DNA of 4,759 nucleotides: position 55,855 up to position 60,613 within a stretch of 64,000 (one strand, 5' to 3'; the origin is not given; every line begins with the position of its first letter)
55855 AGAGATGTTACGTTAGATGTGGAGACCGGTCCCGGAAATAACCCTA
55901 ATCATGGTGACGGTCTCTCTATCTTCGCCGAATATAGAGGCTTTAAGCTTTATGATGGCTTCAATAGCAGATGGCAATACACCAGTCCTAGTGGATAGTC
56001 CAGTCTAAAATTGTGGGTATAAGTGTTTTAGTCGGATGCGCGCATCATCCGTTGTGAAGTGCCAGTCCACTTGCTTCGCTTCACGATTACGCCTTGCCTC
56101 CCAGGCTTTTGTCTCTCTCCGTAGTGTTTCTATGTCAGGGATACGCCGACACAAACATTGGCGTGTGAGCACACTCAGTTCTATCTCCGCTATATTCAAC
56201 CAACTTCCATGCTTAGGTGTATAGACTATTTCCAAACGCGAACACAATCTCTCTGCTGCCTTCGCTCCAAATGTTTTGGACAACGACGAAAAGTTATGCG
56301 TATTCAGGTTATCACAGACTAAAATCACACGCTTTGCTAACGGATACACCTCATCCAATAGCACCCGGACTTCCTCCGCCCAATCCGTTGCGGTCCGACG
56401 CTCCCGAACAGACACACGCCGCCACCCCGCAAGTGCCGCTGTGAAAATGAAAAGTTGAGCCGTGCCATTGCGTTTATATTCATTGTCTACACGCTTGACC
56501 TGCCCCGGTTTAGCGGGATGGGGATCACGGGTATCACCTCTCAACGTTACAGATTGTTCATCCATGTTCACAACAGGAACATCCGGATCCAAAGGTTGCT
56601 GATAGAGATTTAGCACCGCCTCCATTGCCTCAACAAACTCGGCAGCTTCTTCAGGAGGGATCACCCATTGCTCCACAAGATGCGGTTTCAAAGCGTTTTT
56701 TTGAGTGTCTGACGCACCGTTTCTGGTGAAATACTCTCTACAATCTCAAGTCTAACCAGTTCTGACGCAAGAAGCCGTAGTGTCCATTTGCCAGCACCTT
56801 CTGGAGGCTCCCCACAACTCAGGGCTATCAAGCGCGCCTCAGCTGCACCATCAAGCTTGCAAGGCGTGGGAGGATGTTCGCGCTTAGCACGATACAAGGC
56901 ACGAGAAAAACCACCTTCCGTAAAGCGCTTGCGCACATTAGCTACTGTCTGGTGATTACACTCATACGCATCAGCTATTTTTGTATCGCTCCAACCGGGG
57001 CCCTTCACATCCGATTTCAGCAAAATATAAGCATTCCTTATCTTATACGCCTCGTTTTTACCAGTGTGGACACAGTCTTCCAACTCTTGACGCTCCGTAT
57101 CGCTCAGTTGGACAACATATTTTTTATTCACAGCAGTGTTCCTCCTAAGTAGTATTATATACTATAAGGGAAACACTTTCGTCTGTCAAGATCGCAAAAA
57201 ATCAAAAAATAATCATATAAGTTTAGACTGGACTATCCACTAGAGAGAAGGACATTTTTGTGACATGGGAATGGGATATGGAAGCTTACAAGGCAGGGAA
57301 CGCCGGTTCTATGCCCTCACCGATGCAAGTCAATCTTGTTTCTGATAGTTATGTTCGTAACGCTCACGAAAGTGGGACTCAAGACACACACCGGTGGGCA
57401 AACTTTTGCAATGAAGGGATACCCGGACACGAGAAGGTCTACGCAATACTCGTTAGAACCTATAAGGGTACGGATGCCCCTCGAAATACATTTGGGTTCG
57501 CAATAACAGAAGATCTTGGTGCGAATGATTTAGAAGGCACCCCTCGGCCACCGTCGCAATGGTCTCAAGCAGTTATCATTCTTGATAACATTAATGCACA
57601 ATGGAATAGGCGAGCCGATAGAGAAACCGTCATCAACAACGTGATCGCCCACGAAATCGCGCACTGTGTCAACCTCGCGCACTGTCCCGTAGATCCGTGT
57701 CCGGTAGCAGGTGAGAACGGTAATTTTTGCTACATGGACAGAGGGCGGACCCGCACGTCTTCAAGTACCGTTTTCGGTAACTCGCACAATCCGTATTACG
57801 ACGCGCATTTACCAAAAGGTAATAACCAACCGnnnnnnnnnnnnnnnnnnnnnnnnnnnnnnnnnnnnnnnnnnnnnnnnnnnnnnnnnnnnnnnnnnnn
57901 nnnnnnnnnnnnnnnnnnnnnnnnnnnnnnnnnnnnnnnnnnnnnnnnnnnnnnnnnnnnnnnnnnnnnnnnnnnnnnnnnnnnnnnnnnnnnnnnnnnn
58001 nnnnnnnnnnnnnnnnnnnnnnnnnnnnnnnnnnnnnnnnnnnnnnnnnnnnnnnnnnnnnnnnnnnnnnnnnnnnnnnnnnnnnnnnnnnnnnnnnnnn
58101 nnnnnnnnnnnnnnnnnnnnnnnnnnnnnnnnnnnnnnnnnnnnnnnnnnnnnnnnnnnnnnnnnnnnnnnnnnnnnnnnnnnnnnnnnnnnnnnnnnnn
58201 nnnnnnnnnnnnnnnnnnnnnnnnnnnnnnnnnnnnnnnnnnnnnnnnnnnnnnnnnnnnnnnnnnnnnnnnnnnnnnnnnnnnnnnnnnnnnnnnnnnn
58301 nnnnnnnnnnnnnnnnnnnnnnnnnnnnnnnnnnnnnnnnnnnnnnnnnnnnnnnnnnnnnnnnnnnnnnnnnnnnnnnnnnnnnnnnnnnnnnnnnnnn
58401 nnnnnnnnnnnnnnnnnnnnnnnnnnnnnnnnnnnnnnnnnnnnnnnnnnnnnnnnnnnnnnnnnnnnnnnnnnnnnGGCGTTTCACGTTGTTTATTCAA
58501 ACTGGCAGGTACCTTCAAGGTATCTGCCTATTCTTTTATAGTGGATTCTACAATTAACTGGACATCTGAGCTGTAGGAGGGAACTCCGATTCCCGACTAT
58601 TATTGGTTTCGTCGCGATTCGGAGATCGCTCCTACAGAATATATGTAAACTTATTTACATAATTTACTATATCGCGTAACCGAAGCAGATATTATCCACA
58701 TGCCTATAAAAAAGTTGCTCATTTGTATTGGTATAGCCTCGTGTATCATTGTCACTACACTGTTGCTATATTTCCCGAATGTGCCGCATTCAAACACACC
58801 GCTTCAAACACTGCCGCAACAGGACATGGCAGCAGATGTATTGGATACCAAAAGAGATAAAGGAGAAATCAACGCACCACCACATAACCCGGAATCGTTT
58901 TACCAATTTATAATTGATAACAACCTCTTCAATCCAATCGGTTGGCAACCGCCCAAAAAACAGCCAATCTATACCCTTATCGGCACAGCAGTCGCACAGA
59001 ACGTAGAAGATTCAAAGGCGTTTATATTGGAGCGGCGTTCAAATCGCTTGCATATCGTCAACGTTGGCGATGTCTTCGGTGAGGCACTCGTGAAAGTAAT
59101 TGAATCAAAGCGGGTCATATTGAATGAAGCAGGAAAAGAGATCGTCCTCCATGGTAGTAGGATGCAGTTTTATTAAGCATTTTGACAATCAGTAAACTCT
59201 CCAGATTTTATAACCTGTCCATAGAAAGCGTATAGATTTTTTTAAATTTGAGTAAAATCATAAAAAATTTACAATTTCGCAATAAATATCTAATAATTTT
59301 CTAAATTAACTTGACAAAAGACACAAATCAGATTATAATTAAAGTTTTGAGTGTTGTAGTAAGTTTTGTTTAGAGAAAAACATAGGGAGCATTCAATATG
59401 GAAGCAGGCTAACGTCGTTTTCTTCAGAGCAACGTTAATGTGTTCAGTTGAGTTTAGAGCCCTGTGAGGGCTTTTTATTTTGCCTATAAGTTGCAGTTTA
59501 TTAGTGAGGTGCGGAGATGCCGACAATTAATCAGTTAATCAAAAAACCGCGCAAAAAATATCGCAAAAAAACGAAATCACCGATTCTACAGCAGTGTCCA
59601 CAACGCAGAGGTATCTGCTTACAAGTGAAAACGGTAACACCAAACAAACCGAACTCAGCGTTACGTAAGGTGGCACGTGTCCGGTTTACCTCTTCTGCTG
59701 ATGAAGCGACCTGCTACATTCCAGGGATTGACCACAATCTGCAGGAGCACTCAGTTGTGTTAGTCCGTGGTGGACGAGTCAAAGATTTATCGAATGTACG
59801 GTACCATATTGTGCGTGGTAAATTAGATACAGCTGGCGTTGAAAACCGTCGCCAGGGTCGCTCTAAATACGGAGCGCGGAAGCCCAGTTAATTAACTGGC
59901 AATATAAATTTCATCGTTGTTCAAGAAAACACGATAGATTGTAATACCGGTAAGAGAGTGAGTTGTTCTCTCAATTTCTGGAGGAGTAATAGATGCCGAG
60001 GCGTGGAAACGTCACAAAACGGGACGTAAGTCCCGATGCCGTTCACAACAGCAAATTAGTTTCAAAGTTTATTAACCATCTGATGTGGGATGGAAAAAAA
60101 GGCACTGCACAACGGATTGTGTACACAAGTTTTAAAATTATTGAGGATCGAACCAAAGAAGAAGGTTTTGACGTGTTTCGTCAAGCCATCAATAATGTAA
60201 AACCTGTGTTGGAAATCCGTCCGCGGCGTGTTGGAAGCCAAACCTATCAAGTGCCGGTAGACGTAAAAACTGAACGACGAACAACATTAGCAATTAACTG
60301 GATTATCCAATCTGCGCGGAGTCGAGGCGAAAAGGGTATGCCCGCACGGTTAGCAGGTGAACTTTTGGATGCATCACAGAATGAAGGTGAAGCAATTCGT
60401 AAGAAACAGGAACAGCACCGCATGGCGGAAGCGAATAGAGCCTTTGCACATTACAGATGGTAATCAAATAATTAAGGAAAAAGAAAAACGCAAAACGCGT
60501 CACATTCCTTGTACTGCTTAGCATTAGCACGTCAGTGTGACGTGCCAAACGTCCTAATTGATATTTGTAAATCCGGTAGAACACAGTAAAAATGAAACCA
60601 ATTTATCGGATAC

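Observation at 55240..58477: IS630 insertion splits a ~667-aa secreted metalloprotease gene, and removing the IS restores one open reading frame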

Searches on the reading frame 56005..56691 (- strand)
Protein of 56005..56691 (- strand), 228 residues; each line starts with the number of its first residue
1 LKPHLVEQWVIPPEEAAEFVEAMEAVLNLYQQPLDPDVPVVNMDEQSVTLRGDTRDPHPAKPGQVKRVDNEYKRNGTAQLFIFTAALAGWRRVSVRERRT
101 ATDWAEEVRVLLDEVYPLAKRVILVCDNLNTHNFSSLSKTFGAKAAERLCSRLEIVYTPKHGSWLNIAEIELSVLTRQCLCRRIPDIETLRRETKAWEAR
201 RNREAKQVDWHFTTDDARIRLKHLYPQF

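Call 5: search_protein_families(library=pfam, proteins=[window:56005-56691:-], max_evalue=1)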
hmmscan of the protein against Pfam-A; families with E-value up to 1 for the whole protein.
window:56005-56691:- (228 aa): 1 family
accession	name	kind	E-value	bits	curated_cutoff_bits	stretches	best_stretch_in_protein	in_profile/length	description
PF13358.12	DDE_3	-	2.6e-21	76.4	28.6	1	40-191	2-146/146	DDE superfamily endonuclease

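Call 6: search_protein_families(library=ncbifam, proteins=[window:56005-56691:-], max_evalue=1)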
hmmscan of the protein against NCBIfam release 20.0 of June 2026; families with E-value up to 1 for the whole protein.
window:56005-56691:- (228 aa): 1 family
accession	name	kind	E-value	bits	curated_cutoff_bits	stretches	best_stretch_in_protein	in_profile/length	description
NF033545.0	transpos_IS630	equivalog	5.2e-38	131.2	100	1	2-202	111-299/299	IS630 family transposase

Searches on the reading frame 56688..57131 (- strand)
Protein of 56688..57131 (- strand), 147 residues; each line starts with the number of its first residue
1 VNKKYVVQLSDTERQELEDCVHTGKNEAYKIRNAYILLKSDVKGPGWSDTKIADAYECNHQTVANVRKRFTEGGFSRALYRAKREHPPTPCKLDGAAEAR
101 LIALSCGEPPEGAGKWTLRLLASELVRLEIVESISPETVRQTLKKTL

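Call 5: search_protein_families(library=pfam, proteins=[window:56688-57131:-], max_evalue=1)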
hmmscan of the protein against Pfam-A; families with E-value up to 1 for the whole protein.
window:56688-57131:- (147 aa): 5 families
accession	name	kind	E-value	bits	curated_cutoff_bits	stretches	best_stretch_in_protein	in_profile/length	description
PF13565.12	HTH_32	-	2.9e-16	60.2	33.7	1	62-143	1-73/73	Homeodomain-like domain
PF13384.12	HTH_23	-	1.4e-07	31.6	24.6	1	34-76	8-47/50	Homeodomain-like domain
PF13551.12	HTH_29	-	0.0001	22.8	28.1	1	46-99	11-64/64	Winged helix-turn helix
PF13518.12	HTH_28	-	0.024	15.2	25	1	46-83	12-48/52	Helix-turn-helix domain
PF08587.17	UBA_2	-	0.042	14.3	23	1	13-39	16-43/45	Ubiquitin associated domain (UBA)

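Call 6: search_protein_families(library=ncbifam, proteins=[window:56688-57131:-], max_evalue=1)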
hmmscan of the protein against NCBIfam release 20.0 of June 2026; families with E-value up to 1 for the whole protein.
window:56688-57131:- (147 aa): 3 families
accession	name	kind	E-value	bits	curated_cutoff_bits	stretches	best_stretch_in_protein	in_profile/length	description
NF033545.0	transpos_IS630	equivalog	4.4e-19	69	100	1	36-145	6-107/299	IS630 family transposase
NF033577.2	transpos_IS481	equivalog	1.3e-05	24.9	224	1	42-145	9-104/284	IS481 family transposase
TIGR00481.1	TIGR00481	subfamily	0.19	11.6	57.75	1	60-145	48-130/142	YbhB/YbcL family Raf kinase inhibitor-like protein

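Call 23: find_encoding_contigs(protein=window:56688-57131:-, flank=3000, max_places=10)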
Protein window:56688-57131:- (147 aa): no gene with exactly this product is on record in the collection.

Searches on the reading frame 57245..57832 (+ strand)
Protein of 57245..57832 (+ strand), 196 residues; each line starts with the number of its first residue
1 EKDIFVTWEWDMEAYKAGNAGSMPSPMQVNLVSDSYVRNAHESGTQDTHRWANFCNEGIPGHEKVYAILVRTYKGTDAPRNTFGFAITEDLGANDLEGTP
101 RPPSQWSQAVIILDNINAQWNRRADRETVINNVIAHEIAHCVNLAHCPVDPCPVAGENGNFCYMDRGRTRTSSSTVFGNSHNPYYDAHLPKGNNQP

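Call 48: predict_structure(alignment_id=A2)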
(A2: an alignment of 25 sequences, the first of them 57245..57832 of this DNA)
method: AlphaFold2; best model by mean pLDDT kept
length: 196 residues; sequences in the alignment: 25
mean_pLDDT: 71.3   pTM: 0.73
mean pLDDT of the five models: 71.3, 71.3, 69.1, 68.2, 66.1
residues with pLDDT >= 90: 42; 70-90: 76; 50-70: 28; < 50: 50
segments of 3 or more residues with pLDDT < 50: 92-96, 147-161, 167-196
pLDDT, mean of each block of 10 residues (from residue 1): 84 93 79 87 70 71 84 86 82 52 86 91 90 88 60 43 51 36 44 36
secondary structure, 60 per line:
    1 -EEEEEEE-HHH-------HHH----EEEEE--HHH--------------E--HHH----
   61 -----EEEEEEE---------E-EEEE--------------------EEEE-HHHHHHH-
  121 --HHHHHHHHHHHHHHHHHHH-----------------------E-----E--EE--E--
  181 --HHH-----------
elements in order: E2-8 E27-31 E66-72 E84-87 E108-111 H113-119 H123-141

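Call 50: fold_search(model_id=the predicted structure, library=pdb)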
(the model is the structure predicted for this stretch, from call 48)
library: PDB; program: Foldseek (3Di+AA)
matches with E <= 10: 206; with E <= 0.001: 0
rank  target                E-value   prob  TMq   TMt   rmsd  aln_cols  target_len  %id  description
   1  5y2z_E                8.8e-02  0.21  0.27  0.13   8.7       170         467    9  Crystal structure of human LGI1 EPTP-ADAM22 complex (released 2018-05-02)
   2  8hpy_A                1.1e-01  0.21  0.28  0.14   9.1       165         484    8  Crystal structure of human LGI1-ADAM22 complex (released 2023-12-13)
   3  5y2z_G                1.1e-01  0.20  0.27  0.14   9.2       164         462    8  Crystal structure of human LGI1 EPTP-ADAM22 complex (released 2018-05-02)
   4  5d7w                  1.2e-01  0.35  0.35  0.17   6.4       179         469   11  Crystal structure of serralysin (released 2016-01-13)
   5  5y2z_A                1.5e-01  0.18  0.27  0.13   9.3       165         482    8  Crystal structure of human LGI1 EPTP-ADAM22 complex (released 2018-05-02)
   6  3gh4                  1.6e-01  0.23  0.26  0.12   5.7       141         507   11  Crystal structure of beta-hexosaminidase from Paenibacillus sp. TS12 (released 2009-07-07)
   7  1srp                  2.0e-01  0.21  0.34  0.17   7.9       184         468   12  STRUCTURAL ANALYSIS OF SERRATIA PROTEASE (released 1995-02-14)
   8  4i35                  2.6e-01  0.30  0.36  0.17   5.7       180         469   11  The crystal structure of serralysin (released 2013-11-27)
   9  3gh7                  2.8e-01  0.18  0.26  0.12   5.7       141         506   11  Crystal structure of beta-hexosaminidase from Paenibacillus sp. TS12 in complex with GalNAc (released 2009-07-07)
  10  1oz9                  2.8e-01  0.13  0.23  0.30   9.2       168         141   11  Crystal structure of AQ_1354, a hypothetical protein from Aquifex aeolicus (released 2003-09-23)
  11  5y2z_C                2.8e-01  0.13  0.27  0.14   9.1       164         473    7  Crystal structure of human LGI1 EPTP-ADAM22 complex (released 2018-05-02)
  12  3g5c_A                2.8e-01  0.13  0.26  0.14   8.7       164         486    7  Structural and biochemical studies on the ectodomain of human ADAM22 (released 2009-08-18)
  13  5y2z_I                3.0e-01  0.13  0.27  0.13   9.5       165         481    9  Crystal structure of human LGI1 EPTP-ADAM22 complex (released 2018-05-02)
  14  8df2_C                3.0e-01  0.08  0.21  0.14  10.9       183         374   12  The structure of the 'ALT' construct of the Amuc_1438 glycopeptidase (released 2022-08-31)
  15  1smp_A                3.6e-01  0.21  0.40  0.20   7.8       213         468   14  CRYSTAL STRUCTURE OF A COMPLEX BETWEEN SERRATIA MARCESCENS METALLO-PROTEASE AND AN INHIBITOR FROM ERWINIA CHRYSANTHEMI (released 1996-04-03)
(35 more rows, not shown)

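Call 75: search_protein_representatives(alignment_id=A2)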
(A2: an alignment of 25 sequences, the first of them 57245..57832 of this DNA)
Query: 25 sequences, 596 profile positions. Proteins with E-value up to 0.001 (for the whole library): 3251; up to 1e-10: 2560; up to 1e-30: 672. The best 150 are listed.
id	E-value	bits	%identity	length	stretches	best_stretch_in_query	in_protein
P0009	3.3e-233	792.2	-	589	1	1-551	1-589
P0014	2.4e-220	749.7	-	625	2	1-555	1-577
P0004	1.5e-215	733.9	-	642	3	1-494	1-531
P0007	3.2e-193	660.1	-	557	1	1-551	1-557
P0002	2.5e-187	640.6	-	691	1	1-594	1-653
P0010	1.7e-182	624.7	-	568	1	1-551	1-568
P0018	1.7e-172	591.7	-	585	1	1-596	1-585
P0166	1.5e-142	492.8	-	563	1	5-549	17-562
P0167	3.5e-140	485.0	-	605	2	1-510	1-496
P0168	4.7e-125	435.0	-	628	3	28-489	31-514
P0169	8.8e-122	424.2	-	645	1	1-442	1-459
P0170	1.5e-111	390.4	-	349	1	1-327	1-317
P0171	3.2e-111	389.3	-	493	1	8-548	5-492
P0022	2.3e-108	379.9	-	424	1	4-403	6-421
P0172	2.2e-103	363.4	-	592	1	1-418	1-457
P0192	2.5e-70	254.2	-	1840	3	10-393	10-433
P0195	6.8e-69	249.5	-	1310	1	46-554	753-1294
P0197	2.0e-68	248.0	-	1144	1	8-371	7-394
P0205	3.4e-65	237.3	-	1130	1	5-405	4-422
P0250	8.7e-49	183.1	-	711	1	26-382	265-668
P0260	1.6e-46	175.7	-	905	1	35-382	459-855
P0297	1.7e-43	165.6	-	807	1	39-384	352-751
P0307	1.3e-42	162.7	-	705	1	36-403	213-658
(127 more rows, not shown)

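Call 76: search_protein_families(library=pfam, proteins=[P0166, P0172, P0192, P0195, P0197, P0205, P0250, P0260, P0297, P0307], max_evalue=0.001)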
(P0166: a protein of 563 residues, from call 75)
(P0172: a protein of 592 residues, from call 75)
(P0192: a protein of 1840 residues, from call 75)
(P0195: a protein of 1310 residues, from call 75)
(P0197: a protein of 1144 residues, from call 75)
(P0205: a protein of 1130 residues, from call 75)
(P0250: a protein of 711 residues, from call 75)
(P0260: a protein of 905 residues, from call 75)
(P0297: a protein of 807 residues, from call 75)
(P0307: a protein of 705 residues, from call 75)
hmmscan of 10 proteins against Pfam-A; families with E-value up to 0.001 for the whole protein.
P0166 (563 aa): 1 family
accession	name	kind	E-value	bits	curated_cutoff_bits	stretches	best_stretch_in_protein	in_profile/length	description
PF12388.14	Peptidase_M57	-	0.00013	22.1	21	1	300-381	76-154/212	Dual-action HEIGH metallo-peptidase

P0172 (592 aa): 1 family
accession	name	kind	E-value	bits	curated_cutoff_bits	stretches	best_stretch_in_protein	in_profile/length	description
PF00404.24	Dockerin_1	-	2.4e-17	63.3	22.9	2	472-520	2-53/57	Dockerin type I domain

P0192 (1840 aa): 0 families

P0195 (1310 aa): 6 families
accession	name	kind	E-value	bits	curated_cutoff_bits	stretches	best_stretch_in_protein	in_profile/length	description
PF12799.13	LRR_4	-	2.1e-28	98.2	27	4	192-233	2-43/44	Leucine Rich repeats (2 copies)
PF13855.12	LRR_8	-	5.3e-17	61.8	27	2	52-107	2-61/61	Leucine rich repeat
PF23952.1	LRR_EndoS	-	6.8e-06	26.7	27.9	0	11-105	27-116/116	Endo-beta-N-acetylglucosaminidase EndoS LRR domain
PF23211.1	LRR_LRWD1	-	3e-05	24.2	28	0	177-267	7-95/190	Leucine-rich repeat and WD repeat-containing protein 1, LRR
PF02369.22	Big_1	-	0.00026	21.4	34.9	1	368-440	23-93/93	Bacterial Ig-like domain (group 1)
PF13516.12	LRR_6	-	0.00068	19.9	23.4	0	192-205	4-17/24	Leucine Rich repeat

P0197 (1144 aa): 7 families
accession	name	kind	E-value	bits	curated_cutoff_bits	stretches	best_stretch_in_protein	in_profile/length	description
PF00041.27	fn3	-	3e-66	220.1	25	6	1047-1140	1-82/84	Fibronectin type III domain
PF25059.1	FN3_DSCAM-DSCAML_C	-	3.5e-30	104.6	39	2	1072-1141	14-79/89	DSCAM/DSCAML C-terminal Fn3-like domain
PF16656.11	Pur_ac_phosph_N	-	3.5e-13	50.3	30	0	1054-1134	6-84/93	Purple acid Phosphatase, N-terminal domain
PF16323.11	DUF4959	-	2.8e-12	47.3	32.9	0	550-582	13-45/106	Domain of unknown function (DUF4959)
PF01108.23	Tissue_fac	-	6.2e-09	36.1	27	0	7-57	7-59/107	Tissue factor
PF10179.15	NDNF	-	3e-06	27.8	27.3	0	1105-1130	87-112/127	Neuron-derived neurotrophic factor, first Fn(III) domain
PF25523.1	Ig_RIMBP2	-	0.00088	19.7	27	0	748-784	1-44/105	RIMBP2-like, immunoglobulin-like domain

P0205 (1130 aa): 10 families
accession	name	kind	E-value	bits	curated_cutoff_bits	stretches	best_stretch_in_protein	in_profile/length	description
PF00041.27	fn3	-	4.1e-52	174.8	25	5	650-736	2-82/84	Fibronectin type III domain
PF25059.1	FN3_DSCAM-DSCAML_C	-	4.7e-23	81.8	39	0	673-734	15-76/89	DSCAM/DSCAML C-terminal Fn3-like domain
PF16656.11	Pur_ac_phosph_N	-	7.1e-16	59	30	0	952-1028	9-84/93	Purple acid Phosphatase, N-terminal domain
PF21605.3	CRLF2-like_D2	-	1.2e-14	54.6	27.3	0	648-726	1-73/94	Cytokine receptor-like factor 2-like, D2 domain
PF16323.11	DUF4959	-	9.9e-12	45.6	32.9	0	646-736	17-103/106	Domain of unknown function (DUF4959)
PF25788.1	Ig_Rha78A_N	-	7.1e-10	39.5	27.4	0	956-1034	18-97/105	Rha78A-like, N-terminal immunoglobulin domain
PF10179.15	NDNF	-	1.1e-07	32.4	27.3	0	898-930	87-119/127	Neuron-derived neurotrophic factor, first Fn(III) domain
PF16303.10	DUF4945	-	0.00017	22.1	28.4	0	747-767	20-40/115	Domain of unknown function (DUF4945)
PF22530.2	Terminase-T7_RNaseH-like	-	0.00025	21.7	27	0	890-924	1-35/108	Terminase Bacteriophage T7, Ribonuclease H-like domain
PF25814.1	fn3_SORL1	-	0.00033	21.1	27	0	662-722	17-71/90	SORL1-like, fn3 domain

P0250 (711 aa): 0 families

P0260 (905 aa): 0 families

P0297 (807 aa): 0 families

P0307 (705 aa): 0 families

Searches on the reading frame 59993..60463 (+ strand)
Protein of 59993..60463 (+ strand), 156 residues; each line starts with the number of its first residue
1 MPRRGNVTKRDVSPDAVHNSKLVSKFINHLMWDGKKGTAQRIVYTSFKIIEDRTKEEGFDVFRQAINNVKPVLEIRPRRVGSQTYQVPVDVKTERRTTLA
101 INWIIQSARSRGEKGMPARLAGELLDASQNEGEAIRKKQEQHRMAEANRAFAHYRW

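Call 56: find_encoding_contigs(protein=window:59993-60463:+, flank=10000, max_places=8)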
Protein window:59993-60463:+ (156 aa): no gene with exactly this product is on record in the collection.
